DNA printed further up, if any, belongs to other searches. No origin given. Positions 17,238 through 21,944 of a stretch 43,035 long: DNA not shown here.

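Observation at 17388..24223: Coupled pair of giant YYY/DUF2298-type membrane proteins, one fused to a GT-C-like module: candidate uncharacterised envelope glycosylation/polymerisation machine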

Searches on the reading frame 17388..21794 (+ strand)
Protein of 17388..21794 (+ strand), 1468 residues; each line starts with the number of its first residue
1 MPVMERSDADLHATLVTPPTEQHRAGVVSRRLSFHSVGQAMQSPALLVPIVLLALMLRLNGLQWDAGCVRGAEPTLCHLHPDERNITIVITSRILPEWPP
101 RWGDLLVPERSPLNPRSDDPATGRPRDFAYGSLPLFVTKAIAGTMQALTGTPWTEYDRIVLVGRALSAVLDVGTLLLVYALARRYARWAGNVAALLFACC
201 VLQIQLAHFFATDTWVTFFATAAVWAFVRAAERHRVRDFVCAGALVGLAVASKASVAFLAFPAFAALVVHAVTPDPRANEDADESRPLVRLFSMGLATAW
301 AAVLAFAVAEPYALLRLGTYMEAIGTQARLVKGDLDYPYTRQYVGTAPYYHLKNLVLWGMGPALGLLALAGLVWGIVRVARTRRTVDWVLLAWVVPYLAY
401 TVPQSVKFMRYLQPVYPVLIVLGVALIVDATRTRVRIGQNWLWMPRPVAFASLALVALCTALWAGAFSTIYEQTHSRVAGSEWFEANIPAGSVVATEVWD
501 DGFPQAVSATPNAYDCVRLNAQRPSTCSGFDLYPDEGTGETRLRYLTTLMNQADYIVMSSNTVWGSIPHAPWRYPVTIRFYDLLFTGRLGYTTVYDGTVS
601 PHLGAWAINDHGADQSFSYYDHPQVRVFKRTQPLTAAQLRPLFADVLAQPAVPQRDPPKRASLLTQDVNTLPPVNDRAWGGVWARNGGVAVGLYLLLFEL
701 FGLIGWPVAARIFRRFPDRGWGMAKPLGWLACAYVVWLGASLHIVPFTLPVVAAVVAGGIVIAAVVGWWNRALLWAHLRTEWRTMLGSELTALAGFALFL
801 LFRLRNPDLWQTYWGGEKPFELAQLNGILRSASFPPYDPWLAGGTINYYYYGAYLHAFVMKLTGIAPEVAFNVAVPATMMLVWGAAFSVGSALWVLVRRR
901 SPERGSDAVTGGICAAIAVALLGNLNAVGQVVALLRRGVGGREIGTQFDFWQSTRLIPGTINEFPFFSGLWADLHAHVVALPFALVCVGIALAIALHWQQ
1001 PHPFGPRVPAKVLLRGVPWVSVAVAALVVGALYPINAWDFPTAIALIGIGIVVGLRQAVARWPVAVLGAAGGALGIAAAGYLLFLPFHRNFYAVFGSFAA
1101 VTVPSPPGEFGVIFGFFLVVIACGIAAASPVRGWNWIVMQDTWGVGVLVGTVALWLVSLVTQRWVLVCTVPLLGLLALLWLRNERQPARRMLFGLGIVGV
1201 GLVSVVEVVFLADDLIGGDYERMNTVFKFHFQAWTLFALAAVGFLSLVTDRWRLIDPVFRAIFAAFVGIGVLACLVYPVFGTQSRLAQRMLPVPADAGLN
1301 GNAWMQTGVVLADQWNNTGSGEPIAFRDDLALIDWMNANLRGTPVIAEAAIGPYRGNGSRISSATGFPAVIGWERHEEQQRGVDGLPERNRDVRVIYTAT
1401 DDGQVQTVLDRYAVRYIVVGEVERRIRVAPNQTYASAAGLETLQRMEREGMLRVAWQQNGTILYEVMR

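Call 6: search_protein_families(library=pfam, proteins=[window:17388-21794:+], max_evalue=0.01)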
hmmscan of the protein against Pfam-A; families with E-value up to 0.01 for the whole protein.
window:17388-21794:+ (1468 aa): 2 families
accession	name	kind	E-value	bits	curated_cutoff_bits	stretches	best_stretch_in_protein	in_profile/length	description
PF10060.15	DUF2298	-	1.8e-104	350.9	27.8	1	733-1237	3-488/488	Uncharacterized membrane protein (DUF2298)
PF13231.12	PMT_2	-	1.3e-15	58.4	26.1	1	164-270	25-132/160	Dolichyl-phosphate-mannose-protein mannosyltransferase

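Call 7: search_protein_families(library=ncbifam, proteins=[window:17388-21794:+], max_evalue=0.01)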
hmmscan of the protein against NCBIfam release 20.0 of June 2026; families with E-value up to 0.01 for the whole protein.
window:17388-21794:+ (1468 aa): 1 family
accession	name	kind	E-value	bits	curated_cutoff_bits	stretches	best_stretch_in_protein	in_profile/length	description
TIGR03662.1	Chlor_Arch_YYY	subfamily_domain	5.6e-146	488.1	300.25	1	692-1466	6-726/727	chlor_Arch_YYY domain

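Call 9: search_solved_structures(query=window:17388-21791:+, max_evalue=1)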
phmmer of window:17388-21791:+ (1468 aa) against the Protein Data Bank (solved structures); distinct sequences matched with E-value up to 1: 0.
